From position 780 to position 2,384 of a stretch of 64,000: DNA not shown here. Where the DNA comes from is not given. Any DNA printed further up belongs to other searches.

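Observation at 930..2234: Unusual fusion of a HemK/PrmC-type methyltransferase with GTP cyclohydrolase II, coupled to a divergent NAPRTase-like gene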

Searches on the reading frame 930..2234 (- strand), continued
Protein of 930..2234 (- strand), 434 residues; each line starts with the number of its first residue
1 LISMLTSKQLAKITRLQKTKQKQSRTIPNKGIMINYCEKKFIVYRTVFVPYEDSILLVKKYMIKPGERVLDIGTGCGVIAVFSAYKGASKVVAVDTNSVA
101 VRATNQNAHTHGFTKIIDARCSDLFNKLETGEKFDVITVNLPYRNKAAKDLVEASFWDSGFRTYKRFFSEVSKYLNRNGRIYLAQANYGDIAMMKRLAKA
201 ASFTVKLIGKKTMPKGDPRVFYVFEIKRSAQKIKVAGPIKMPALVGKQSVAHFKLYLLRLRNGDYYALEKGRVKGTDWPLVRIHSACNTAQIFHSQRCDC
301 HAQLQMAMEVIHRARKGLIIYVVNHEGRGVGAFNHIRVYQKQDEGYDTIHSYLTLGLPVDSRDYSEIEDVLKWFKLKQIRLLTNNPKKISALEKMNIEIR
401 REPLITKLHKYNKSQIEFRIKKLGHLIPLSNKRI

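Call 62: search_protein_families(library=ncbifam, proteins=[P0128, P0179, P0122, P0346], max_evalue=1e-8)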
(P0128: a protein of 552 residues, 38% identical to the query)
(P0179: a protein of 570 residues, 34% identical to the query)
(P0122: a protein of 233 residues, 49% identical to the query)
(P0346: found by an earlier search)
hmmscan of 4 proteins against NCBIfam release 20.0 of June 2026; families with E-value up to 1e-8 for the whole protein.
P0128 (552 aa): 16 families
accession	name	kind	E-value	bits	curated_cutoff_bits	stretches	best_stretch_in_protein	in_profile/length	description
NF006803.0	PRK09311.1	equivalog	3.3e-55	187.5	569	1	343-548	201-405/417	bifunctional 3,4-dihydroxy-2-butanone-4-phosphate synthase/GTP cyclohydrolase II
TIGR00505.1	ribA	equivalog_domain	1.5e-49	168.1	205.85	1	387-545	30-189/191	GTP cyclohydrolase II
NF001591.0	PRK00393.1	subfamily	5.5e-49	166.3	148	1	382-549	29-196/199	GTP cyclohydrolase II RibA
NF006805.0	PRK09318.1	equivalog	7.3e-46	156.9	486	1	397-549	230-382/387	bifunctional 3,4-dihydroxy-2-butanone-4-phosphate synthase/GTP cyclohydrolase II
NF006806.0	PRK09319.1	equivalog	1.4e-45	156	764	1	382-546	241-408/561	bifunctional 3,4-dihydroxy-2-butanone-4-phosphate synthase/GTP cyclohydrolase II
NF006456.0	PRK08815.1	equivalog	1.4e-40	139.7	464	1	370-551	187-369/376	GTP cyclohydrolase II RibA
NF011529.0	PRK14968.1-3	equivalog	5.2e-32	110.9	162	1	85-238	11-166/198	putative methyltransferase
TIGR00537.1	hemK_rel_arch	hypoth_equivalog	1.3e-26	93.5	87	1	102-238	12-150/179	HemK2/MTQ2 family protein methyltransferase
TIGR00536.1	hemK_fam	subfamily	3.1e-20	72.4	115.5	1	111-187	116-195/286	HemK family protein methyltransferase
TIGR03534.1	RF_mod_PrmC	equivalog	4.3e-20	72.2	199.1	1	111-189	88-171/253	peptide chain release factor N(5)-glutamine methyltransferase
TIGR03533.1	L3_gln_methyl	equivalog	6e-19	68.5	229.7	1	107-220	119-243/284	50S ribosomal protein L3 N(5)-glutamine methyltransferase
NF011530.0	PRK14968.1-4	equivalog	5.3e-15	55.3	243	1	106-238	36-167/202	putative methyltransferase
NF011528.0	PRK14968.1-2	equivalog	6.4e-13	48.7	171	1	95-214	24-148/205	putative methyltransferase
NF002421.0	PRK01544.1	equivalog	1.1e-12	47.4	567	1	111-187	140-219/524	bifunctional peptide chain release factor N(5)-glutamine methyltransferase PrmC/tRNA (guanosine(46)-N7)-methyltransferase TrmB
NF011527.0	PRK14968.1-1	equivalog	2e-12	47.2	242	1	106-237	29-160/192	putative methyltransferase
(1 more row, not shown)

P0179 (570 aa): 22 families
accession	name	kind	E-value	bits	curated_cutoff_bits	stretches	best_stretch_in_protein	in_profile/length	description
NF001591.0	PRK00393.1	subfamily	4.5e-41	140.4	148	1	369-535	10-176/199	GTP cyclohydrolase II RibA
NF006805.0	PRK09318.1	equivalog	7.2e-40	137.1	486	1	365-531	196-358/387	bifunctional 3,4-dihydroxy-2-butanone-4-phosphate synthase/GTP cyclohydrolase II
TIGR00505.1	ribA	equivalog_domain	8.3e-38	129.8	205.85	1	371-553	8-189/191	GTP cyclohydrolase II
NF006803.0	PRK09311.1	equivalog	1.3e-37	129.5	569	1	366-535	215-386/417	bifunctional 3,4-dihydroxy-2-butanone-4-phosphate synthase/GTP cyclohydrolase II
NF006806.0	PRK09319.1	equivalog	1.6e-32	112.9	764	1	392-561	245-415/561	bifunctional 3,4-dihydroxy-2-butanone-4-phosphate synthase/GTP cyclohydrolase II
NF006456.0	PRK08815.1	equivalog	1.4e-30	106.8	464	1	393-531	206-343/376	GTP cyclohydrolase II RibA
NF011529.0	PRK14968.1-3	equivalog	1.4e-29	103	162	1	87-241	13-168/198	putative methyltransferase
TIGR00537.1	hemK_rel_arch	hypoth_equivalog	2.5e-23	82.7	87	1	100-240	10-151/179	HemK2/MTQ2 family protein methyltransferase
TIGR03533.1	L3_gln_methyl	equivalog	6e-22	78.3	229.7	1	104-225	116-247/284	50S ribosomal protein L3 N(5)-glutamine methyltransferase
TIGR00536.1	hemK_fam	subfamily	6.7e-21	74.6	115.5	1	107-224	111-239/286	HemK family protein methyltransferase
TIGR03534.1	RF_mod_PrmC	equivalog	7.5e-21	74.7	199.1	1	108-225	87-215/253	peptide chain release factor N(5)-glutamine methyltransferase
NF011528.0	PRK14968.1-2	equivalog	1e-14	54.6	171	1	95-212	24-145/205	putative methyltransferase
NF002421.0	PRK01544.1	equivalog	1.8e-14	53.3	567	1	102-188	132-219/524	bifunctional peptide chain release factor N(5)-glutamine methyltransferase PrmC/tRNA (guanosine(46)-N7)-methyltransferase TrmB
NF011530.0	PRK14968.1-4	equivalog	8.2e-14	51.4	243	1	105-232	35-160/202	putative methyltransferase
NF043040.1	corrin_prot_MT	hypoth_equivalog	1.1e-12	47.8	180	1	107-181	38-116/216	corrinoid protein-associated methyltransferase CpaM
NF011527.0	PRK14968.1-1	equivalog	1.4e-11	44.4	242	1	96-233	19-155/192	putative methyltransferase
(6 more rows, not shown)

P0122 (233 aa): 17 families
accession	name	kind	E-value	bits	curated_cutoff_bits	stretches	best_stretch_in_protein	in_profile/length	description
NF011529.0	PRK14968.1-3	equivalog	4.7e-34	117.6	162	1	38-226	3-193/198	putative methyltransferase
TIGR00537.1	hemK_rel_arch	hypoth_equivalog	8.9e-25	87.4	87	1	51-220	1-171/179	HemK2/MTQ2 family protein methyltransferase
NF011528.0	PRK14968.1-2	equivalog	6.2e-20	71.6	171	1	37-220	6-188/205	putative methyltransferase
TIGR03534.1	RF_mod_PrmC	equivalog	2.3e-19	69.9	199.1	1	39-209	54-238/253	peptide chain release factor N(5)-glutamine methyltransferase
NF011530.0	PRK14968.1-4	equivalog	1.2e-16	60.7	243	1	51-225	19-193/202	putative methyltransferase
TIGR00406.1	prmA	equivalog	1.4e-16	60.8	183.15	1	66-145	156-233/288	50S ribosomal protein L11 methyltransferase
NF001785.0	PRK00517.2-2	equivalog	5.2e-16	58.6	188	1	69-145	145-219/282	50S ribosomal protein L11 methyltransferase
TIGR00536.1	hemK_fam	subfamily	7.6e-16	58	115.5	1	19-227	57-280/286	HemK family protein methyltransferase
NF011527.0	PRK14968.1-1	equivalog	8.2e-16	58.3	242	1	51-216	14-178/192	putative methyltransferase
TIGR03533.1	L3_gln_methyl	equivalog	8.5e-14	51.5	229.7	1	67-155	119-208/284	50S ribosomal protein L3 N(5)-glutamine methyltransferase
NF001790.0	PRK00517.3-3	equivalog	9.2e-13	48.2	269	1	69-145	122-199/262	50S ribosomal protein L11 methyltransferase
TIGR03704.1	PrmC_rel_meth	equivalog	5.1e-11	42.5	248.8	1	37-148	49-164/251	putative protein N(5)-glutamine methyltransferase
NF043040.1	corrin_prot_MT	hypoth_equivalog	1.1e-10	41.3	180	1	60-148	32-121/216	corrinoid protein-associated methyltransferase CpaM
NF001786.0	PRK00517.2-4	equivalog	8.9e-10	38.1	327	1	67-145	141-214/277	50S ribosomal protein L11 methyltransferase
NF002421.0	PRK01544.1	equivalog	1.2e-09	37.4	567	1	67-154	136-223/524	bifunctional peptide chain release factor N(5)-glutamine methyltransferase PrmC/tRNA (guanosine(46)-N7)-methyltransferase TrmB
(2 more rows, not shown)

P0346 (209 aa): 7 families
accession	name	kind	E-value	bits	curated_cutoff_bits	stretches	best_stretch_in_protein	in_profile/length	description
NF006803.0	PRK09311.1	equivalog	6.3e-49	166.8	569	1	25-206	225-409/417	bifunctional 3,4-dihydroxy-2-butanone-4-phosphate synthase/GTP cyclohydrolase II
NF001591.0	PRK00393.1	subfamily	1.2e-48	165.2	148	1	24-202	16-195/199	GTP cyclohydrolase II RibA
TIGR00505.1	ribA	equivalog_domain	4.4e-48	163.4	205.85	1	26-200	14-190/191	GTP cyclohydrolase II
NF006806.0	PRK09319.1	equivalog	8.4e-45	153.4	764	1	26-201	230-409/561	bifunctional 3,4-dihydroxy-2-butanone-4-phosphate synthase/GTP cyclohydrolase II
NF006805.0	PRK09318.1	equivalog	7.1e-43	147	486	1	7-201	192-380/387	bifunctional 3,4-dihydroxy-2-butanone-4-phosphate synthase/GTP cyclohydrolase II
NF006456.0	PRK08815.1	equivalog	5.1e-33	114.8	464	1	56-203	219-367/376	GTP cyclohydrolase II RibA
NF010626.1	PRK14019.1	equivalog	7.6e-09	35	513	1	25-175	218-359/364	bifunctional 3,4-dihydroxy-2-butanone-4-phosphate synthase/GTP cyclohydrolase II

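Call 68: find_homologous_proteins(query=L001:11296-12684:+, max_evalue=1e-20)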
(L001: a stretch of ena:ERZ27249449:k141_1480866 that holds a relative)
Query L001:11296-12684:+ (462 aa): 3161 proteins with E <= 1e-20 among 8000 candidates; the best 120 are listed.
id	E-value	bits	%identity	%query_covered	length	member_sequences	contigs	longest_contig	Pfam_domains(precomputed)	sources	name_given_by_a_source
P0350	0.0e+0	1038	100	100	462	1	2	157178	PF17767.8,PF17956.7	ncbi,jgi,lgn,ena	ncbi:MAG: nicotinate phosphoribosyltransferase [Patescibacteria group bacterium]|jgi:nicotinate phos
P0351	7.7e-231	785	76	100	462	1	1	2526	PF17767.8,PF17956.7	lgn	-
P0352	4.5e-226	769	75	98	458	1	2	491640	PF17767.8,PF17956.7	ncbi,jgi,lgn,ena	ncbi:MAG: nicotinate phosphoribosyltransferase [Patescibacteria group bacterium]|jgi:nicotinate phos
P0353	6.5e-208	709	70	100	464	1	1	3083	PF17767.8,PF17956.7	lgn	-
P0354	1.2e-206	705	78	87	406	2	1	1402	PF17767.8,PF17956.7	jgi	-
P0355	4.7e-204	696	69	99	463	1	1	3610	PF17767.8,PF17956.7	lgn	-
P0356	3.0e-203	694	67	98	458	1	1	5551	PF17767.8,PF17956.7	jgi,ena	-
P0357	3.1e-202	690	66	100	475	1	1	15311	PF17767.8,PF17956.7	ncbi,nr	ncbi:MAG: nicotinate phosphoribosyltransferase [Nanoarchaeota archaeon]|nr:nicotinate phosphoribosyl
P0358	2.1e-201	688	67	98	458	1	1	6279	PF17767.8,PF17956.7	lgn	-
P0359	3.5e-192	657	64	98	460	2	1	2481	PF17767.8,PF17956.7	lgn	-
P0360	7.1e-190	650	69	92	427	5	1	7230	PF17767.8,PF17956.7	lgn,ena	-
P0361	6.0e-172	591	58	99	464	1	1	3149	PF17767.8,PF17956.7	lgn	-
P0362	1.1e-168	580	58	97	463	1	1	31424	PF17767.8,PF17956.7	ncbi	-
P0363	4.9e-166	571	57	99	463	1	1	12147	PF17767.8,PF17956.7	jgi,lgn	-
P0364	1.0e-163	564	56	99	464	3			PF17767.8,PF17956.7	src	-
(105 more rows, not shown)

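Call 85: predict_structure(alignment_id=A5)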
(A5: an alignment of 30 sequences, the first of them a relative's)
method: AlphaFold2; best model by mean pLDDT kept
length: 431 residues; sequences in the alignment: 30
mean_pLDDT: 67.4   pTM: 0.61
mean pLDDT of the five models: 67.4, 67.0, 66.7, 66.6, 66.2
residues with pLDDT >= 90: 198; 70-90: 28; 50-70: 10; < 50: 195
segments of 3 or more residues with pLDDT < 50: 229-236, 238-242, 244-248, 253-386, 393-431
pLDDT, mean of each block of 10 residues (from residue 1): 91 93 96 96 90 94 97 97 98 97 99 98 95 92 92 92 95 94 90 92 95 92 75 46 45 45 44 29 29 36 41 39 33 38 28 31 44 39 49 42 31 33 29 33
secondary structure, 60 per line:
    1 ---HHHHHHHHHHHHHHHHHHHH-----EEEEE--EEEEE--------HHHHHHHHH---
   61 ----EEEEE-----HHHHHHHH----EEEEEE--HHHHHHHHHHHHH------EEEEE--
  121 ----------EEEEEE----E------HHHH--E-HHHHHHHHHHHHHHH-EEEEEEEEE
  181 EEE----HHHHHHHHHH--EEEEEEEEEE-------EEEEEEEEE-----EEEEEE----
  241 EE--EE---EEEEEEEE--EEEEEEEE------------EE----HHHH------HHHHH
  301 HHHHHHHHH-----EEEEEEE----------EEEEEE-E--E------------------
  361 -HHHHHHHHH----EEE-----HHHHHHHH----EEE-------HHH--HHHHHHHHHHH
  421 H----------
elements in order: H4-23 E29-33 E36-40 H49-57 E65-69 H75-82 E87-92 H95-107 E114-118 E131-136 H148-151 H156-170 E172-183 H188-197 E200-209 E217-225 E231-236 E250-257 E260-267 H286-289 H296-309 E315-321 E332-337 H362-370 E375-377 H383-390 E395-397 H410-421

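Call 88: search_protein_families(library=ncbifam, proteins=[P0173, P0149, P0193, L116:8293-9738:+, L116:7405-8037:+], max_evalue=0.00001)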
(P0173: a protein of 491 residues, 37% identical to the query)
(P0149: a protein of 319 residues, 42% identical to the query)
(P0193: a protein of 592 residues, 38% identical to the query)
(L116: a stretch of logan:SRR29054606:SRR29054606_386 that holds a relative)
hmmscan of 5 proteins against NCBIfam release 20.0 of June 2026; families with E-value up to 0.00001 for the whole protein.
P0173 (491 aa): 9 families
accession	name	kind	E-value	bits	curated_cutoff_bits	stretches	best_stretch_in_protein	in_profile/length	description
NF006803.0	PRK09311.1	equivalog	3.3e-54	184.2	569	1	176-349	238-411/417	bifunctional 3,4-dihydroxy-2-butanone-4-phosphate synthase/GTP cyclohydrolase II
TIGR00505.1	ribA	equivalog_domain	1.5e-51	174.7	205.85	1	165-342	13-191/191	GTP cyclohydrolase II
NF001591.0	PRK00393.1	subfamily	2.1e-51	174.1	148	1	149-344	6-196/199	GTP cyclohydrolase II RibA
TIGR00326.1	eubact_ribD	equivalog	4.4e-46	157.7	156.35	1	351-488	1-137/343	bifunctional diaminohydroxyphosphoribosylaminopyrimidine deaminase/5-amino-6-(5-phosphoribosylamino)uracil reductase RibD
NF006806.0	PRK09319.1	equivalog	2.1e-45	155.4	764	1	177-347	243-414/561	bifunctional 3,4-dihydroxy-2-butanone-4-phosphate synthase/GTP cyclohydrolase II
NF006805.0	PRK09318.1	equivalog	3.8e-43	148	486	1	165-346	205-384/387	bifunctional 3,4-dihydroxy-2-butanone-4-phosphate synthase/GTP cyclohydrolase II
NF006456.0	PRK08815.1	equivalog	6.3e-43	147.5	464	1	183-345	207-368/376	GTP cyclohydrolase II RibA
NF008052.0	PRK10786.1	equivalog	4.4e-41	140.8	500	1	348-486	4-141/367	bifunctional diaminohydroxyphosphoribosylaminopyrimidine deaminase/5-amino-6-(5-phosphoribosylamino)uracil reductase RibD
NF008113.2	PRK10860.1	equivalog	7.4e-07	29.1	150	1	347-448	7-108/165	tRNA adenosine(34) deaminase TadA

P0149 (319 aa): 7 families
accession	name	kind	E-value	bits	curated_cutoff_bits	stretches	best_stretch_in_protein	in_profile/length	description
NF006803.0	PRK09311.1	equivalog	3.5e-41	141.3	569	1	39-207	241-409/417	bifunctional 3,4-dihydroxy-2-butanone-4-phosphate synthase/GTP cyclohydrolase II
NF001591.0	PRK00393.1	subfamily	8.9e-40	136.2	148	1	36-203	30-195/199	GTP cyclohydrolase II RibA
NF006806.0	PRK09319.1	equivalog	3.9e-39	134.7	764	1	36-203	242-410/561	bifunctional 3,4-dihydroxy-2-butanone-4-phosphate synthase/GTP cyclohydrolase II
TIGR00505.1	ribA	equivalog_domain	2.1e-38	131.8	205.85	1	23-202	12-191/191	GTP cyclohydrolase II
NF006456.0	PRK08815.1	equivalog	4.6e-34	118.3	464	1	53-203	216-366/376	GTP cyclohydrolase II RibA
NF006805.0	PRK09318.1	equivalog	7.1e-34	117.4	486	1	54-203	233-381/387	bifunctional 3,4-dihydroxy-2-butanone-4-phosphate synthase/GTP cyclohydrolase II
NF010626.1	PRK14019.1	equivalog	7.3e-08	31.7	513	1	23-174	216-357/364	bifunctional 3,4-dihydroxy-2-butanone-4-phosphate synthase/GTP cyclohydrolase II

P0193 (592 aa): 6 families
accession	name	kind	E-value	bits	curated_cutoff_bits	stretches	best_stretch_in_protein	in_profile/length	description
TIGR00505.1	ribA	equivalog_domain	1.1e-29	103.3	205.85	1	35-191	25-181/191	GTP cyclohydrolase II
NF006803.0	PRK09311.1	equivalog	3.9e-28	98.3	569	1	24-196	225-399/417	bifunctional 3,4-dihydroxy-2-butanone-4-phosphate synthase/GTP cyclohydrolase II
NF001591.0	PRK00393.1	subfamily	1.1e-27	96.7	148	1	25-191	18-184/199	GTP cyclohydrolase II RibA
NF006805.0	PRK09318.1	equivalog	1.6e-24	86.6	486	1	52-176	232-354/387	bifunctional 3,4-dihydroxy-2-butanone-4-phosphate synthase/GTP cyclohydrolase II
NF006806.0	PRK09319.1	equivalog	1.4e-21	76.7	764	1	41-191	247-399/561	bifunctional 3,4-dihydroxy-2-butanone-4-phosphate synthase/GTP cyclohydrolase II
NF006456.0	PRK08815.1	equivalog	6.1e-20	71.8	464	1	55-175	219-338/376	GTP cyclohydrolase II RibA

L116:8293-9738:+ (481 aa): 0 families

L116:7405-8037:+ (210 aa): 1 family
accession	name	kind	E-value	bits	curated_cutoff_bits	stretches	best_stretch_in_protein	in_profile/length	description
TIGR02274.1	dCTP_deam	equivalog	9.6e-27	93.8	92.8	1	44-200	5-160/180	dCTP deaminase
